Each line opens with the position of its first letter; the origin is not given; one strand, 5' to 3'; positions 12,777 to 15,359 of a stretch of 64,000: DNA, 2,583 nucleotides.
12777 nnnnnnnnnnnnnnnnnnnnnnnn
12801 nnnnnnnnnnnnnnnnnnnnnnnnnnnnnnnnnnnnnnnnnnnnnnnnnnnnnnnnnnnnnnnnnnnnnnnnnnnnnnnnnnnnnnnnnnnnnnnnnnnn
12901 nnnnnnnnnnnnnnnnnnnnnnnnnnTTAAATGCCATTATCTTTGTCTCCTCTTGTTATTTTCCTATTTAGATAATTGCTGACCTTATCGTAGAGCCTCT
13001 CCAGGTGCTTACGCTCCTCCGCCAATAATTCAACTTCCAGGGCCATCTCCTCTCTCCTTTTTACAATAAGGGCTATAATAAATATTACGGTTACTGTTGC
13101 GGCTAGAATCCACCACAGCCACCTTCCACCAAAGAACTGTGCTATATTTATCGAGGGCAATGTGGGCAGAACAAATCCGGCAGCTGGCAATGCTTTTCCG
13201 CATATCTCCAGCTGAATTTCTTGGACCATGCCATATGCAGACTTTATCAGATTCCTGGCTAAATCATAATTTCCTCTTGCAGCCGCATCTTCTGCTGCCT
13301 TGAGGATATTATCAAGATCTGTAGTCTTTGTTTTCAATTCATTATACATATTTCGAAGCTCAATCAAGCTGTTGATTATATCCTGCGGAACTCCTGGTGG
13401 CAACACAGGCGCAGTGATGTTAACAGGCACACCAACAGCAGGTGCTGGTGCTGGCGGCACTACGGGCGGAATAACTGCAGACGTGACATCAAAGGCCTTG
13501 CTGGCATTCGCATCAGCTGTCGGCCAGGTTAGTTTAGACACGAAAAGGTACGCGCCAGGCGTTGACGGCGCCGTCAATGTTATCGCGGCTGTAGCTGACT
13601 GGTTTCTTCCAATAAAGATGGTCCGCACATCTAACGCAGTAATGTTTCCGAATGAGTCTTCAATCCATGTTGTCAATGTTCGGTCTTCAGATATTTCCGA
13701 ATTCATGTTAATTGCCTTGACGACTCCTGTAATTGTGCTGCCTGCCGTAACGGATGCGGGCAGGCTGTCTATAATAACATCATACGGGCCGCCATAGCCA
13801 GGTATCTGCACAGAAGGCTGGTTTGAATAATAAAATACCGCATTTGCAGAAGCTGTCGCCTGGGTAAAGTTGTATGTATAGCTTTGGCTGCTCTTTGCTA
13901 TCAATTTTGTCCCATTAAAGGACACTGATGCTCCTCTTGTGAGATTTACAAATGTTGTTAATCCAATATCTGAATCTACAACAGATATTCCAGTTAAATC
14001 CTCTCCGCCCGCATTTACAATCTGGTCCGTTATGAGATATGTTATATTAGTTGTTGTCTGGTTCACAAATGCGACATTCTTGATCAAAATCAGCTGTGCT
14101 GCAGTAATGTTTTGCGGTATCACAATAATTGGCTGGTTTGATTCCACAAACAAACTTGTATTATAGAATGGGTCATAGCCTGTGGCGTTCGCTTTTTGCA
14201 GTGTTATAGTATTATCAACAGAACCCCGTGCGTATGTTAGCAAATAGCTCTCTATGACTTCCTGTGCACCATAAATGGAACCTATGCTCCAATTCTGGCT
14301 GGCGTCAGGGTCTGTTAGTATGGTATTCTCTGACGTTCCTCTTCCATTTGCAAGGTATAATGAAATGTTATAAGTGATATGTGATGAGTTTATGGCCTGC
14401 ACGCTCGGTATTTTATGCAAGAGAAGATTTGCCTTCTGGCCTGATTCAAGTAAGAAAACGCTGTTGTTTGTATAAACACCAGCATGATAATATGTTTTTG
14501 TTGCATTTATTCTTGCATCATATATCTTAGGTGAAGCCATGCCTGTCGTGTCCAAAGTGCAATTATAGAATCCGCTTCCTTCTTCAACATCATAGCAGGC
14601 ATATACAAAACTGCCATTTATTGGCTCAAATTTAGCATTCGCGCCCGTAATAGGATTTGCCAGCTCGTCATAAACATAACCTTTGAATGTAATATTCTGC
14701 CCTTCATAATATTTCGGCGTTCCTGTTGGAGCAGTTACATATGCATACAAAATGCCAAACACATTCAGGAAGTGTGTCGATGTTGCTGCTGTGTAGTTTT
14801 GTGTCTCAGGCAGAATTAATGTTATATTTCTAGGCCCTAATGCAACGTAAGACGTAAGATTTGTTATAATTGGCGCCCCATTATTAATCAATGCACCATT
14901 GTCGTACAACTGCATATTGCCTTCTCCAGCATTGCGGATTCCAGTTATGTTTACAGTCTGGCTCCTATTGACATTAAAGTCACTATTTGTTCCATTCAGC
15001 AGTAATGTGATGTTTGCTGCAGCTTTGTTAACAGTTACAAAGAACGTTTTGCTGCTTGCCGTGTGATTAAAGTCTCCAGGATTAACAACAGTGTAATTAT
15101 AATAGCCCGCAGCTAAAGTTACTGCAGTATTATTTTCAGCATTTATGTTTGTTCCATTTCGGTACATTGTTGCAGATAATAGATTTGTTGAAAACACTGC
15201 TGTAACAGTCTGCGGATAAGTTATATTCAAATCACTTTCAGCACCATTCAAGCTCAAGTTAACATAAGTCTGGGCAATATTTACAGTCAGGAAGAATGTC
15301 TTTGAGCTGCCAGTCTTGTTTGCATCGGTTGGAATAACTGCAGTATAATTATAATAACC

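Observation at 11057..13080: Cytoplasmic coiled-coil protein translationally coupled to the TM-plus-tail of the giant: possible surface-to-cytoplasm linkage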

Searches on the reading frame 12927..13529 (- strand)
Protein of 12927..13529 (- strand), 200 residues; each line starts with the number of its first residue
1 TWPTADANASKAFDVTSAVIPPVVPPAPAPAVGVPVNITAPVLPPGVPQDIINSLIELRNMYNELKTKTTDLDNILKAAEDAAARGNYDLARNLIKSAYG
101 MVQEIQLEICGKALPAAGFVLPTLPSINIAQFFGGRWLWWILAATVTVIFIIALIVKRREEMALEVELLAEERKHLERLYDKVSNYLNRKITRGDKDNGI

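Call 25: find_homologous_proteins(query=window:12927-13529:-, max_evalue=0.01)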
Query window:12927-13529:- (200 aa): 1 proteins with E <= 0.01 among 1026 candidates.
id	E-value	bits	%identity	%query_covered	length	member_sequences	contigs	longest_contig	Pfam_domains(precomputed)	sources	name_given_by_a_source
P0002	3.1e-73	264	67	100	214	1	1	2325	-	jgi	jgi:hypothetical protein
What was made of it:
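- Tried and rejected: A search with the last 200 aa of the giant gave only one fragment (call 25).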

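Call 26: find_encoding_contigs(protein=P0002, flank=10000)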
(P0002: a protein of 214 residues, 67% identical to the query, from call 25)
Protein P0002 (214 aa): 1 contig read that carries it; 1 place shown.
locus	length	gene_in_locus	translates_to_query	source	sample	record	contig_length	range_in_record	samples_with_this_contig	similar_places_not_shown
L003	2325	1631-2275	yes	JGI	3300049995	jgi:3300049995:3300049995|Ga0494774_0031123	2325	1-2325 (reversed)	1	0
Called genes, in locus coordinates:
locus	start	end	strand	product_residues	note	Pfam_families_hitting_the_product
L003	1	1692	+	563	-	?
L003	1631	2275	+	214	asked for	-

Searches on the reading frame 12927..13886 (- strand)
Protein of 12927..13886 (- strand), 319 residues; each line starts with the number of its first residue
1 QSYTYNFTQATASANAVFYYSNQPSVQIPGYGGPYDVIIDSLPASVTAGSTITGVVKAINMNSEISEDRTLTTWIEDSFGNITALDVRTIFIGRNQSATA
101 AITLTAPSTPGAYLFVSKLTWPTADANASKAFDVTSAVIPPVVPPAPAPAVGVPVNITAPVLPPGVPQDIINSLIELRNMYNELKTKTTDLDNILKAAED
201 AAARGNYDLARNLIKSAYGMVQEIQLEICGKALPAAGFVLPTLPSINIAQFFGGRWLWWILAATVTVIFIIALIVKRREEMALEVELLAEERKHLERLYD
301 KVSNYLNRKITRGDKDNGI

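Call 83: predict_structure(alignment_id=A4)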
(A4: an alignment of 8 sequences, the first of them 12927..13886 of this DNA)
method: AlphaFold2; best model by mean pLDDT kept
length: 319 residues; sequences in the alignment: 8
mean_pLDDT: 64.3   pTM: 0.36
mean pLDDT of the five models: 64.3, 64.2, 61.5, 56.1, 55.7
residues with pLDDT >= 90: 8; 70-90: 135; 50-70: 102; < 50: 74
segments of 3 or more residues with pLDDT < 50: 1-7, 26-32, 139-167, 230-253
pLDDT, mean of each block of 10 residues (from residue 1): 42 57 53 71 87 88 75 84 83 81 88 86 76 74 35 30 41 56 72 70 59 63 59 33 35 56 74 68 62 73 74 56
secondary structure, 60 per line:
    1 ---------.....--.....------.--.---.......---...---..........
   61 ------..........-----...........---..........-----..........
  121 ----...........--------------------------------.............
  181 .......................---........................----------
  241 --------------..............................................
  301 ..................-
elements in order: E10-14 E17-21 E35-41 E45-47 E51-60 E67-76 E82-92 E96-105 E111-120 E125-135 H168-203 H207-230 H255-318
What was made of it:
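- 13062..13121 (-): C-terminal TM helix of the giant (residues 3425-3444). AlphaFold2 predicts it as one continuous helix with the tail (call 83).
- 12930..13061 (-): 44-aa cytoplasmic tail of the giant. The conserved amphipathic helix core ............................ lies at 12969-13052. AlphaFold2 predicts it helical (call 83).
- The tail is predicted as a helix continuous with the TM (call 83).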

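Call 95: fold_search(model_id=the predicted structure, library=pdb)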
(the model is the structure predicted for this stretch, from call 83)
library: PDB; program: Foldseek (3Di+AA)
matches with E <= 10: 1783; with E <= 0.001: 265
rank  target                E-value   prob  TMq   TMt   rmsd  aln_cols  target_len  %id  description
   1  3frp_G                4.4e-06  1.00  0.25  0.35  13.0       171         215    9  Crystal Structure of Cobra Venom Factor, a Co-factor for C3- and C5 convertase CVFBb (released 2009-04-28)
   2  5axh_A                5.5e-06  1.00  0.28  0.15   2.3       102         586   18  Crystal structure of thermophilic dextranase from Thermoanaerobacter pseudethanolicus, D312G mutant in complex with is (released 2015-11-11)
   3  2qki_E                6.8e-06  1.00  0.27  0.43   8.6       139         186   12  Human C3c in complex with the inhibitor compstatin (released 2007-08-14)
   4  6ysq_D                6.8e-06  1.00  0.25  0.14  31.4       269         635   12  The hC4Nb8 complement inhibitory nanobody in complex with C4b (released 2020-06-24)
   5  8dl0_C                7.2e-06  1.00  0.27  0.23  10.4       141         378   12  CryoEM structure of the nucleotide-free and open channel A.aeolicus WzmWzt transporter (released 2022-09-21)
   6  5yot_A                7.2e-06  1.00  0.24  0.11   5.4       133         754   19  Isoprimeverose-producing enzyme from Aspergillus oryzae in complex with isoprimeverose (released 2018-11-07)
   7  9qk2_G                7.2e-06  1.00  0.26  0.09   9.8       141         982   10  Structure of the Complement classical and lectin pathway C3 convertase in complex with substrate C3 (released 2025-12-24)
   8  4zo6_A                9.5e-06  1.00  0.27  0.13   4.9       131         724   14  Crystal Structure of mutant (D270A) beta-glucosidase from Listeria innocua in complex with cellobiose (released 2016-05-18)
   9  2wii_B                1.1e-05  1.00  0.26  0.10   8.9       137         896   12  Complement C3b in complex with factor H domains 1-4 (released 2009-06-09)
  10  2a73_B                1.2e-05  1.00  0.26  0.09   9.6       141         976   11  Human Complement Component C3 (released 2005-09-27)
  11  2a74_B                1.3e-05  1.00  0.27  0.43   8.6       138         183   12  Human Complement Component C3c (released 2005-09-27)
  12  8uh2_B                1.3e-05  1.00  0.27  0.11   8.9       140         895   12  Complex of C3b with the inhibitor albicin (released 2024-05-08)
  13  8eok_H                1.5e-05  1.00  0.26  0.10   9.5       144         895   12  Structure of the C3bB proconvertase in complex with lufaxin and factor Xa (released 2023-08-30)
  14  7akk_E                1.5e-05  1.00  0.28  0.19   9.0       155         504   11  Structure of a complement factor-receptor complex (released 2022-04-13)
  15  5fo8_B                1.8e-05  1.00  0.26  0.10   9.0       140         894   11  Crystal Structure of Human Complement C3b in Complex with MCP (CCP1-4) (released 2016-04-06)
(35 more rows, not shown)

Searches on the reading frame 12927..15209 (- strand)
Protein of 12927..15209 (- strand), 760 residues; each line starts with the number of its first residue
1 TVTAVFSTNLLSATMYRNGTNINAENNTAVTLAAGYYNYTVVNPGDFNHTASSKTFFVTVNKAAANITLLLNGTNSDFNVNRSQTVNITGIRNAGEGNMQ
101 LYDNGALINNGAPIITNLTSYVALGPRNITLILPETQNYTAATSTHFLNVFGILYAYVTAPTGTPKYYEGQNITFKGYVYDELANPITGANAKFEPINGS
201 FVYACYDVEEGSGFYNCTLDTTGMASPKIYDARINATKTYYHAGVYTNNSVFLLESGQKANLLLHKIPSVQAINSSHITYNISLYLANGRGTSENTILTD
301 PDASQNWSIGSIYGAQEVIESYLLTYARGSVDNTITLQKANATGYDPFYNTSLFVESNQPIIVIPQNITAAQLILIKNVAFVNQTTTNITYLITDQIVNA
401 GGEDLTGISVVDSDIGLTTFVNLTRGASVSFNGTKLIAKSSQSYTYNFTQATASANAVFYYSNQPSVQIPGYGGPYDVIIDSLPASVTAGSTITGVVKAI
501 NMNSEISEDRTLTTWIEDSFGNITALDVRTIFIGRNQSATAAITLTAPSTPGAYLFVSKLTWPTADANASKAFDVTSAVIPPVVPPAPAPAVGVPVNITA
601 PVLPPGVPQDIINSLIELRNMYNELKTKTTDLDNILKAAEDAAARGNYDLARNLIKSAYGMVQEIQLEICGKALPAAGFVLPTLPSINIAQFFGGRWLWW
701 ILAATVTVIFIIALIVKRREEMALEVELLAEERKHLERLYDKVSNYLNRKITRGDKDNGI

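Call 59: find_homologous_proteins(query=window:12927-15209:-, max_evalue=0.001)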
Query window:12927-15209:- (760 aa): 23 proteins with E <= 0.001 among 8000 candidates.
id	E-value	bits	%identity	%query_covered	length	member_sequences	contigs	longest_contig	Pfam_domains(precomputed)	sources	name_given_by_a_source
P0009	0.0e+0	1194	82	87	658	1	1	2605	-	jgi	jgi:hypothetical protein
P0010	0.0e+0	1050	73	87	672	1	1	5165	-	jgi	jgi:hypothetical protein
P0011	1.8e-290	984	67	91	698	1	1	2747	-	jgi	jgi:hypothetical protein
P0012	5.5e-140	486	52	57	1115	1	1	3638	-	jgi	jgi:hypothetical protein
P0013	8.3e-124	433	44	67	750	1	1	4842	-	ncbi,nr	ncbi:hypothetical protein KY342_01640, partial [Candidatus Woesearchaeota archaeon]|nr:hypothetical 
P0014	1.0e-113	399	41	69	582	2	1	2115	-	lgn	-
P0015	3.0e-73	265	35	42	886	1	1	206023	-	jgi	-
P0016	5.0e-63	232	44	19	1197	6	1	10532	PF22904.4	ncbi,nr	ncbi:MAG TPA: PGF-pre-PGF domain-containing protein [Candidatus Nanoarchaeia archaeon]|nr:PGF-pre-PG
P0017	1.1e-56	211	40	13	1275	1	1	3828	-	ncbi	ncbi:hypothetical protein ACFL3V_07235, partial [Nanoarchaeota archaeon]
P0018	7.6e-55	205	41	18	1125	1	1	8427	-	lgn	-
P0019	1.5e-53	200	44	19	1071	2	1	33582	-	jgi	jgi:hypothetical protein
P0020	6.7e-42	162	33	20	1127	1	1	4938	-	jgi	-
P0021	2.0e-37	147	54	20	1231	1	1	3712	-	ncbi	ncbi:MAG: hypothetical protein QXH80_02835, partial [Candidatus Nanoarchaeia archaeon]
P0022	2.7e-31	127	34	22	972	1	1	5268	-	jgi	jgi:hypothetical protein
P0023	2.0e-30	124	38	19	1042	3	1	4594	-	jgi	jgi:hypothetical protein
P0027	2.2e-15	74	41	18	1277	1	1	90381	PF15418.13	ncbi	-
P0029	4.0e-11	60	37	19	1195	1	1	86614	-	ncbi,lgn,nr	ncbi:PGF-pre-PGF domain-containing protein [Candidatus Woesearchaeota archaeon]|nr:PGF-pre-PGF domai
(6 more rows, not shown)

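Call 61: find_encoding_contigs(protein=P0013, flank=10000, max_places=3)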
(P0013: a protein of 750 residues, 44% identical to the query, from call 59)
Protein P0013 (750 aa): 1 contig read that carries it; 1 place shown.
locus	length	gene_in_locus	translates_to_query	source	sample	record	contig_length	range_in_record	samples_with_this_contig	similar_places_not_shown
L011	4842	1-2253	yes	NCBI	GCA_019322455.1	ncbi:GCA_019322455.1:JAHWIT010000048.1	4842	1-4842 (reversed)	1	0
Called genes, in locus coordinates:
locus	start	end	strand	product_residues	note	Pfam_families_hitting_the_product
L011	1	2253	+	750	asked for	?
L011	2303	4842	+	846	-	?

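Call 62: find_encoding_contigs(protein=P0011, flank=10000, max_places=3)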
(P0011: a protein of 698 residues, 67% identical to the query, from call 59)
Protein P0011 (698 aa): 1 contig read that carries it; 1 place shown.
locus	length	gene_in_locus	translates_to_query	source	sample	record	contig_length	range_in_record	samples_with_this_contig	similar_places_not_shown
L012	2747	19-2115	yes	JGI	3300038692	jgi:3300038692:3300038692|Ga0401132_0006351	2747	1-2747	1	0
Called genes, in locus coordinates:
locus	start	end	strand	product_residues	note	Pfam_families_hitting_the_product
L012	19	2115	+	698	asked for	-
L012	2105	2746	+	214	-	?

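Call 63: find_encoding_contigs(protein=P0019, flank=10000, max_places=3)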
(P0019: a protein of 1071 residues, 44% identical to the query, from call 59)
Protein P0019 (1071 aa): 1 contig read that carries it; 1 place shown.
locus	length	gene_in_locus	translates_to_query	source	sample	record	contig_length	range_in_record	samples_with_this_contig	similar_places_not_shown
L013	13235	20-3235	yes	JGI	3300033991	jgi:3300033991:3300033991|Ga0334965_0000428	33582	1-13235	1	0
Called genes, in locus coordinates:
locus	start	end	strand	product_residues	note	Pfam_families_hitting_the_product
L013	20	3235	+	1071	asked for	-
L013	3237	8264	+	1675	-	PF05048:NosD, PF13229:Beta_helix, PF07591:PT-HINT, PF14623:Vint (faint), PF14890:Intein_splicing (faint), PF05048:NosD (weak), PF13229:Beta_helix (weak)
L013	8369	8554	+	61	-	-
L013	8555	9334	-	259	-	PF03946:Ribosomal_L11_N, PF00298:Ribosomal_L11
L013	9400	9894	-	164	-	PF03439:Spt5-NGN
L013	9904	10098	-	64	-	PF00584:SecE (weak)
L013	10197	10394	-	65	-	-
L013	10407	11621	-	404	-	PF00091:Tubulin, PF12327:FtsZ_C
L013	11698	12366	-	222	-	PF00254:FKBP_C, PF22199:FKBP26_IF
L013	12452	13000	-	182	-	PF02224:Cytidylate_kin (weak), PF13189:Cytidylate_kin2, PF13207:AAA_17, PF13238:AAA_18, PF01202:SKI (weak), PF02224:Cytidylate_kin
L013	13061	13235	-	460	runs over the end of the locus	PF02310:B12-binding, PF04055:Radical_SAM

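Call 65: find_encoding_contigs(protein=P0012, flank=10000, max_places=3)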
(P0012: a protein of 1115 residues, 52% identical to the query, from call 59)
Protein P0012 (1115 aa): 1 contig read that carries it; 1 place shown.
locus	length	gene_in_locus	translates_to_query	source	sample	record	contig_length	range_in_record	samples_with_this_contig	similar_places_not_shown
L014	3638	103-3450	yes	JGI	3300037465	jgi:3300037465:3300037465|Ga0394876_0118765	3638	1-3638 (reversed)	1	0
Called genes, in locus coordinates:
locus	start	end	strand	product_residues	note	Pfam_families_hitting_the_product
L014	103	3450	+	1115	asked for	-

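Call 66: find_encoding_contigs(protein=P0014, flank=10000, max_places=3)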
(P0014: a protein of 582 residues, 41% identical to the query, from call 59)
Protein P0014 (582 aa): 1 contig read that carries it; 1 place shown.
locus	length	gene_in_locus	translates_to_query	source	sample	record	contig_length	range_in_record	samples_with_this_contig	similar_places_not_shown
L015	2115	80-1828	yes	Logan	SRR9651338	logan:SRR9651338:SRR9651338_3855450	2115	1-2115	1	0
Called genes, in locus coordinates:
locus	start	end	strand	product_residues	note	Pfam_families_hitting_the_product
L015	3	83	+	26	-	?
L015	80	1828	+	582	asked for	-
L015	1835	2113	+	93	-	?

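Call 67: find_encoding_contigs(protein=P0015, flank=10000, max_places=3)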
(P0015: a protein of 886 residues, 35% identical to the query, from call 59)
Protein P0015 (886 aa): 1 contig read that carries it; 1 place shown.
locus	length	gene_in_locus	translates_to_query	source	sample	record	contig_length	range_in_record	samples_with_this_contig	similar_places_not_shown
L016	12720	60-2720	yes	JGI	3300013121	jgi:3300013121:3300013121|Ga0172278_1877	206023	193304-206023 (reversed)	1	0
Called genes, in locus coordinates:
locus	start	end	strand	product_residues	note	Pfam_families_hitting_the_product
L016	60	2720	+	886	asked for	-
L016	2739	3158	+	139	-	PF00173:Cyt-b5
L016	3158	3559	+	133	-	PF07681:DoxX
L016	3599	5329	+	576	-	-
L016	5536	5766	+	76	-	-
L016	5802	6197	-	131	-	-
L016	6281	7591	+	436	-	PF00270:DEAD, PF04851:ResIII, PF00271:Helicase_C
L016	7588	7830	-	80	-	-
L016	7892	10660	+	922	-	PF00133:tRNA-synt_1, PF09334:tRNA-synt_1g, PF01406:tRNA-synt_1e (weak), PF09334:tRNA-synt_1g, PF08264:Anticodon_1, PF19302:DUF5915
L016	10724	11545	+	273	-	PF01978:TrmB, PF11495:TrmB_EBD_N, PF13091:PLDc_2 (weak)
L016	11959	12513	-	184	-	PF00293:NUDIX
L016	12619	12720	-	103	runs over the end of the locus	PF01035:DNA_binding_1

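Call 86: find_encoding_contigs(protein=P0029, flank=5000, max_places=2)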
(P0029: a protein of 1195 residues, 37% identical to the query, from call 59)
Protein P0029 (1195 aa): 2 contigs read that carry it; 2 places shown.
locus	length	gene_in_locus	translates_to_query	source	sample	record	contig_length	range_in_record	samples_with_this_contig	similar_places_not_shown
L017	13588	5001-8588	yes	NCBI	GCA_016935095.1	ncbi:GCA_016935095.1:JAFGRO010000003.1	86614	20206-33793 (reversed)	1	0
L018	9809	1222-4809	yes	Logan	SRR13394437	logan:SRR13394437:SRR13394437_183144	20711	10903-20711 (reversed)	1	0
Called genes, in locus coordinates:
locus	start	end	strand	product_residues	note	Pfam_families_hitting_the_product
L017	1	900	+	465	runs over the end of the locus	-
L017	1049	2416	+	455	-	PF13506:Glyco_transf_21, PF00535:Glycos_transf_2, PF03552:Cellulose_synt (faint), PF13641:Glyco_tranf_2_3, PF13632:Glyco_trans_2_3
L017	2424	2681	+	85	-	PF13828:DUF4190 (weak)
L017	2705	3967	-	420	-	PF13506:Glyco_transf_21, PF00535:Glycos_transf_2, PF10111:Glyco_tranf_2_2, PF13641:Glyco_tranf_2_3, PF13632:Glyco_trans_2_3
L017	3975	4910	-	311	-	PF01073:3Beta_HSD, PF01370:Epimerase, PF02719:Polysacc_synt_2 (weak), PF04321:RmlD_sub_bind (weak), PF16363:GDP_Man_Dehyd, PF07993:NAD_binding_4 (weak)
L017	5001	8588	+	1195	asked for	-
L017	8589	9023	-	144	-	PF01381:HTH_3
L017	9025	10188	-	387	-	PF02926:THUMP, PF01170:UPF0020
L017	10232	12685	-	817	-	PF00521:DNA_topoisoIV, PF03989:DNA_gyraseA_C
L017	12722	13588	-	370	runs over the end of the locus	PF01266:DAO (faint), PF01494:FAD_binding_3 (weak), PF03486:HI0933_like (faint), PF05834:Lycopene_cycl (faint), PF07992:Pyr_redox_2 (faint), PF13450:NAD_binding_8 (weak)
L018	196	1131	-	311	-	PF01073:3Beta_HSD, PF01370:Epimerase, PF02719:Polysacc_synt_2 (weak), PF04321:RmlD_sub_bind (weak), PF16363:GDP_Man_Dehyd, PF07993:NAD_binding_4 (weak)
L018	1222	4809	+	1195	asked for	-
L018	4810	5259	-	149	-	PF01381:HTH_3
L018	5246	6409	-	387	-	PF02926:THUMP, PF01170:UPF0020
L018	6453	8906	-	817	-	PF00521:DNA_topoisoIV, PF03989:DNA_gyraseA_C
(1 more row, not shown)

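Call 87: find_encoding_contigs(protein=P0027, flank=5000, max_places=2)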
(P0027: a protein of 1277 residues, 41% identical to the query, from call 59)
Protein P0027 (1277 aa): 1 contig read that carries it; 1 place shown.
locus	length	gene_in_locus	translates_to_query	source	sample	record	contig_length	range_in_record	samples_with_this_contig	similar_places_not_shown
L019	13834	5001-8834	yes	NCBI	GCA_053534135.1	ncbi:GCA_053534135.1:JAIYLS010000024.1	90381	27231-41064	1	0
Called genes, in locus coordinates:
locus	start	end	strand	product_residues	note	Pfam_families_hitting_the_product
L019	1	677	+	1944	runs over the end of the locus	-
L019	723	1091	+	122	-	-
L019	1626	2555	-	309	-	PF23023:Anti-Pycsar_Apyc1, PF00753:Lactamase_B, PF12706:Lactamase_B_2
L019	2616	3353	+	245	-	-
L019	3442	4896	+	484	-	-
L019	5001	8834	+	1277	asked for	PF15418:DUF4625 (faint)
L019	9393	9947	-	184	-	PF00856:SET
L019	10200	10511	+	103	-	PF01909:NTP_transf_2, PF18765:Polbeta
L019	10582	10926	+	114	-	PF01934:HepT-like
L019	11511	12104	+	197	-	PF01022:HTH_5 (weak), PF13412:HTH_24 (weak), PF01909:NTP_transf_2, PF18765:Polbeta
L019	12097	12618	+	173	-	PF05168:HEPN (weak)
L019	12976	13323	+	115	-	-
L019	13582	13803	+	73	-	-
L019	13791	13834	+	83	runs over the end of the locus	PF05016:ParE_toxin (weak)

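Call 88: find_encoding_contigs(protein=P0016, flank=5000, max_places=2)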
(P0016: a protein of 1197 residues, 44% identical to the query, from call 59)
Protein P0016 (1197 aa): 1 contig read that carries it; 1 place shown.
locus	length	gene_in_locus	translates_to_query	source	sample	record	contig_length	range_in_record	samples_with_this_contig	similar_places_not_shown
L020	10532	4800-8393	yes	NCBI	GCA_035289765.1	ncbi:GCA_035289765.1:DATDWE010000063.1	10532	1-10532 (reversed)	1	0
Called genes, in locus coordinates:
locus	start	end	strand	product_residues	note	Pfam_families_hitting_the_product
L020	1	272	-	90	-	?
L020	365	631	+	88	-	PF01402:RHH_1 (faint), PF17723:RHH_8 (weak)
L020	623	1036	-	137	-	PF01850:PIN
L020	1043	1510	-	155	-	-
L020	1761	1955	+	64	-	-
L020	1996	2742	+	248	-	PF13643:DUF4145 (weak)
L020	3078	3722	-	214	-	PF01411:tRNA-synt_2c (weak), PF07973:tRNA_SAD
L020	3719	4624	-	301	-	-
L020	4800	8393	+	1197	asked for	PF22904:NOMO1-like_2nd (faint)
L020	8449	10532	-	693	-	PF00133:tRNA-synt_1, PF09334:tRNA-synt_1g, PF08264:Anticodon_1, PF19302:DUF5915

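Call 89: search_protein_families(library=pfam, proteins=[L011:2303-4840:+], max_evalue=0.01)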
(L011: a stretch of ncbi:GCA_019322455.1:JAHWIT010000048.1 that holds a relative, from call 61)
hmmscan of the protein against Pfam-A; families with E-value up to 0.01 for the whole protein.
L011:2303-4840:+ (846 aa): 0 families
